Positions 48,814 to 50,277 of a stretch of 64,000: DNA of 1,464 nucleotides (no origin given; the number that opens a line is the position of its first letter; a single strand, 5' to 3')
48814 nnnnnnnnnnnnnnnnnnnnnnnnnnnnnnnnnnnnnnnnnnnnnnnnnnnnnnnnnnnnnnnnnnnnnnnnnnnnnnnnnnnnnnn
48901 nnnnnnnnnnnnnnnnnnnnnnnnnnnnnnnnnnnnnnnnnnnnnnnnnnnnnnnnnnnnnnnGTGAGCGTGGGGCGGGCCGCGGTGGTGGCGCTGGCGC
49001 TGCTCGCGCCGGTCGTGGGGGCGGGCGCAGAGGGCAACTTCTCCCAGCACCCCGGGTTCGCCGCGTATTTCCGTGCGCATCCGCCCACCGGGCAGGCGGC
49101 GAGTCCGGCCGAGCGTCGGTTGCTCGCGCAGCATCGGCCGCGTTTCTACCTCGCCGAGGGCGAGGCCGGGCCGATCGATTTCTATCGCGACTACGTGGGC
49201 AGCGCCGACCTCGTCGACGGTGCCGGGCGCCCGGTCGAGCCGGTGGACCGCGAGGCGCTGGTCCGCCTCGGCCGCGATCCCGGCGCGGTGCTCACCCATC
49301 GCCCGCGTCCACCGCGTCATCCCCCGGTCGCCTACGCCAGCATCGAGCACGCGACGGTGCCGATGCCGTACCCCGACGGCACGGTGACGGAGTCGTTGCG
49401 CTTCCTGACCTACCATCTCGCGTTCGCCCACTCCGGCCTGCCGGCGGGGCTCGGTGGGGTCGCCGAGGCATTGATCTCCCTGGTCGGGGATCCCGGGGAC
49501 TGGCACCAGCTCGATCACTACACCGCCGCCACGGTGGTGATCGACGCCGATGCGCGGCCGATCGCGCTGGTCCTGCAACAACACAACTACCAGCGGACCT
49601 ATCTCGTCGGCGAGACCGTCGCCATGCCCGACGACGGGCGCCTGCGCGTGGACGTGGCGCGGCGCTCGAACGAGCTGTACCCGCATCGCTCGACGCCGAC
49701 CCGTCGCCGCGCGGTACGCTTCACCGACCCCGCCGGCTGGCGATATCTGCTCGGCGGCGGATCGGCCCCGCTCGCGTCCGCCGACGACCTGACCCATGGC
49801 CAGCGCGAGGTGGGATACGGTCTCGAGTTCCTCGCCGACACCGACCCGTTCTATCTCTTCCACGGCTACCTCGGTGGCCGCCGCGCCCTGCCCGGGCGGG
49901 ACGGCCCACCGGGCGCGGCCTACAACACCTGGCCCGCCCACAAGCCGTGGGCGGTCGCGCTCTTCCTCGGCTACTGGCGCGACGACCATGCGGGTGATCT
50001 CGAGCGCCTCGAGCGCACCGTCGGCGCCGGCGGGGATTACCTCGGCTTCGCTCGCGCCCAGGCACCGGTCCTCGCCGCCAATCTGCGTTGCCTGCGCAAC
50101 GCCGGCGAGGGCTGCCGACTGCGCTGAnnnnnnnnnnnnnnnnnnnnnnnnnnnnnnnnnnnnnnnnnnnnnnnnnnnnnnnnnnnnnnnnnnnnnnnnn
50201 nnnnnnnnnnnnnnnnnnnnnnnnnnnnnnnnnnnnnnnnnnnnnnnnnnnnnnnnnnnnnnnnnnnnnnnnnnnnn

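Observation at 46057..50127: Four-gene accessory module translationally coupled to a giant TpsA: FecR-domain protein, SapC, PaaK-like ligase, secreted protein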

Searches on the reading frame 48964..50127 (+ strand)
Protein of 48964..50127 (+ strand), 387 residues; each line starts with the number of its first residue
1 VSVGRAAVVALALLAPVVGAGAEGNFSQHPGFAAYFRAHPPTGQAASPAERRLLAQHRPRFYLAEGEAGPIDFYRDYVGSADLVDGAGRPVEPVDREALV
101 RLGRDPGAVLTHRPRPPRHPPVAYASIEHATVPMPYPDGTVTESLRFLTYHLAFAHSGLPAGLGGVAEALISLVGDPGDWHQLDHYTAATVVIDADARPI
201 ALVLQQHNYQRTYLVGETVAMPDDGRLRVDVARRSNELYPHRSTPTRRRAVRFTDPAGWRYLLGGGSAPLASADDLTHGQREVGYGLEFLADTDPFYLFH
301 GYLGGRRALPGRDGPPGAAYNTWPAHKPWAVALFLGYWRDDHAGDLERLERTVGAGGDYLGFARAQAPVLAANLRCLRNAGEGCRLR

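Call 8: search_protein_families(library=pfam, proteins=[window:48964-50127:+], max_evalue=0.01)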
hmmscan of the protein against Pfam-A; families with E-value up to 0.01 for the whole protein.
window:48964-50127:+ (387 aa): 0 families

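Call 9: search_protein_families(library=ncbifam, proteins=[window:48964-50127:+], max_evalue=0.01)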
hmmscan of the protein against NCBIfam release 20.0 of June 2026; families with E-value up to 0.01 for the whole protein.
window:48964-50127:+ (387 aa): 0 families

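Call 18: find_homologous_proteins(query=window:48964-50124:+)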
Query window:48964-50124:+ (387 aa): 569 proteins with E <= 0.001 among 8000 candidates; the best 120 are listed.
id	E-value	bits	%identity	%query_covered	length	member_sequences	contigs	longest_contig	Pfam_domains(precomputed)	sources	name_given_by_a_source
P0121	7.6e-261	883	100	100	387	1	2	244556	-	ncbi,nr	ncbi:MAG: hypothetical protein H6983_21315 [Ectothiorhodospiraceae bacterium]|nr:hypothetical protei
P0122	2.4e-125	437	59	94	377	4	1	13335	-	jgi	-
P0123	9.5e-120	418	54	94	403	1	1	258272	-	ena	-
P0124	8.1e-117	409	54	99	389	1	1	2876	-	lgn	-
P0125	6.7e-116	406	53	98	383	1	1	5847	-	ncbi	-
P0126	1.1e-115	405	54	98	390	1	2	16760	-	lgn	-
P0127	4.5e-115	403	53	99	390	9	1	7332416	-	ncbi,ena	-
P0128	3.9e-114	400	53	97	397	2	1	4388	-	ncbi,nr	ncbi:MAG: hypothetical protein R3174_11630 [Gammaproteobacteria bacterium]|nr:hypothetical protein [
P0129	5.0e-114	400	53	99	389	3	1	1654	-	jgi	-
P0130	2.4e-113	397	52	99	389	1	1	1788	-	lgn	-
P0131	1.5e-112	395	51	100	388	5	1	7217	-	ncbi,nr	ncbi:MAG: hypothetical protein R3337_01875 [Gammaproteobacteria bacterium]|nr:hypothetical protein [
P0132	2.6e-112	394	50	95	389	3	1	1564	-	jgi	-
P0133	2.6e-112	394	54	95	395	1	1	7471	-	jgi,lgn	-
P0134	2.7e-112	394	50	99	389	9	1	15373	-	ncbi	-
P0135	4.0e-112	393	56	93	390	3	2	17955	-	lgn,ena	-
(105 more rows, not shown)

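Call 19: find_encoding_contigs(protein=P0122, flank=10000, max_places=2)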
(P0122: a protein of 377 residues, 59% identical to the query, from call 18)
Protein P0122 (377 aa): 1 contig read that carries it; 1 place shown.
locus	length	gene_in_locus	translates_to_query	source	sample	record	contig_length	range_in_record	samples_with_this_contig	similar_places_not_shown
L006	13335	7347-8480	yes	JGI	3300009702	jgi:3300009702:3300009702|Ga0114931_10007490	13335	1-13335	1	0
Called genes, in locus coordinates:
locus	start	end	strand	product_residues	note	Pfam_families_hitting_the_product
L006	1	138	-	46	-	?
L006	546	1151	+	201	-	PF02798:GST_N, PF13417:GST_N_3, PF13409:GST_N_2, PF00043:GST_C, PF13410:GST_C_2 (weak)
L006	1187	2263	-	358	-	PF00793:DAHP_synth_1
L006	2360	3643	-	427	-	PF00202:Aminotran_3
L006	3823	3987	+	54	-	PF00301:Rubredoxin, PF21349:RUBY_RBDX (faint)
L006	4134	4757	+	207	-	PF02798:GST_N, PF13417:GST_N_3, PF13409:GST_N_2, PF00043:GST_C, PF13410:GST_C_2 (weak)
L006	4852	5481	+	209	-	PF00462:Glutaredoxin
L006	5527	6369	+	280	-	PF00795:CN_hydrolase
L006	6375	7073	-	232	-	PF04402:SIMPL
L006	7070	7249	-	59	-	-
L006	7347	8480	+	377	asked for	-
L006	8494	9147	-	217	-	PF00596:Aldolase_II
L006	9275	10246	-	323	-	PF13365:Trypsin_2, PF00595:PDZ (faint), PF17820:PDZ_6 (weak)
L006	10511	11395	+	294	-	-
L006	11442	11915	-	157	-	PF05099:TerB (weak)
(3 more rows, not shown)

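Call 20: find_encoding_contigs(protein=P0123, flank=10000, max_places=2)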
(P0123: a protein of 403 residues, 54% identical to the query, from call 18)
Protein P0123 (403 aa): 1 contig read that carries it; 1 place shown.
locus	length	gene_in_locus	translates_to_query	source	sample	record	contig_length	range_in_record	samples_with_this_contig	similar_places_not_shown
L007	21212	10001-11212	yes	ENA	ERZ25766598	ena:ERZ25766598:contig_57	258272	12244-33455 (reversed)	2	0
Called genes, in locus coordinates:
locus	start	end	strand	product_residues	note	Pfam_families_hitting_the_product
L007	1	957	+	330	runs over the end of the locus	PF03308:MeaB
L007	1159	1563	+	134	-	PF00903:Glyoxalase, PF13468:Glyoxalase_3, PF13669:Glyoxalase_4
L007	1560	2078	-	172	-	-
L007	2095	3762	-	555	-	-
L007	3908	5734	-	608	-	PF03600:CitMHS, PF02080:TrkA_C, PF06808:DctM (weak), PF03600:CitMHS (weak)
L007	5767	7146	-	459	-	PF00202:Aminotran_3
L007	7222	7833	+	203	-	-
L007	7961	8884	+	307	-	PF00462:Glutaredoxin, PF00581:Rhodanese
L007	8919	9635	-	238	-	PF04402:SIMPL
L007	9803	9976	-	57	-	-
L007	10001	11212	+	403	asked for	-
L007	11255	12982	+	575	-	PF00682:HMGL-like, PF22615:IPMS_D2, PF08502:LeuA_dimer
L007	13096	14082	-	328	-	PF13365:Trypsin_2, PF00595:PDZ (weak), PF13180:PDZ_2, PF17820:PDZ_6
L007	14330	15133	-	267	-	PF00685:Sulfotransfer_1, PF13469:Sulfotransfer_3 (faint)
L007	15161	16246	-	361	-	PF01522:Polysacc_deac_1 (weak)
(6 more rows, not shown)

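Call 21: find_encoding_contigs(protein=P0127, flank=10000, max_places=2)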
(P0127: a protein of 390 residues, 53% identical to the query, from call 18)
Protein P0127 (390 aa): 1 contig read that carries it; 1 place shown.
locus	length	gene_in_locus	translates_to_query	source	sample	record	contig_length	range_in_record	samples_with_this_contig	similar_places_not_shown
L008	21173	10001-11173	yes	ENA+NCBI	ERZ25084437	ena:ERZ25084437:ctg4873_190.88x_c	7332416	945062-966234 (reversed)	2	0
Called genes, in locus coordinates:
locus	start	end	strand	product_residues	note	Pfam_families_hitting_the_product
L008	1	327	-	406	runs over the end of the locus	PF00155:Aminotran_1_2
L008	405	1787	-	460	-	PF00691:OmpA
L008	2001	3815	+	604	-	PF07167:PhaC_N, PF00561:Abhydrolase_1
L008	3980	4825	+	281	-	PF05721:PhyH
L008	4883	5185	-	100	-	PF05437:AzlD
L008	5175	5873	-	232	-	PF03591:AzlC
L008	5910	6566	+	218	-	PF07336:ABATE, PF11706:zf-CGNR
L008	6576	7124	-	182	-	PF25087:GMPPB_C (faint), PF00132:Hexapep (weak), PF25084:LbH_EIF2B (faint), PF00132:Hexapep (weak)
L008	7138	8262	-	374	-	PF01118:Semialdhyde_dh, PF02774:Semialdhyde_dhC, PF22698:Semialdhyde_dhC_1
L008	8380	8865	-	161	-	PF00380:Ribosomal_S9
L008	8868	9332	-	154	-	PF00572:Ribosomal_L13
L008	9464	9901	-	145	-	PF13622:4HBT_3 (faint), PF03061:4HBT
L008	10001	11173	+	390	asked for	-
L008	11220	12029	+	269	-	PF00378:ECH_1, PF16113:ECH_2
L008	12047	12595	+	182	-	PF02629:CoA_binding (weak), PF13380:CoA_binding_2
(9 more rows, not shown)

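Call 65: search_protein_families(library=pfam, proteins=[window:48964-50124:+], max_evalue=0.1)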
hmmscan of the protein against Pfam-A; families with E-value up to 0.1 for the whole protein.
window:48964-50124:+ (387 aa): 0 families
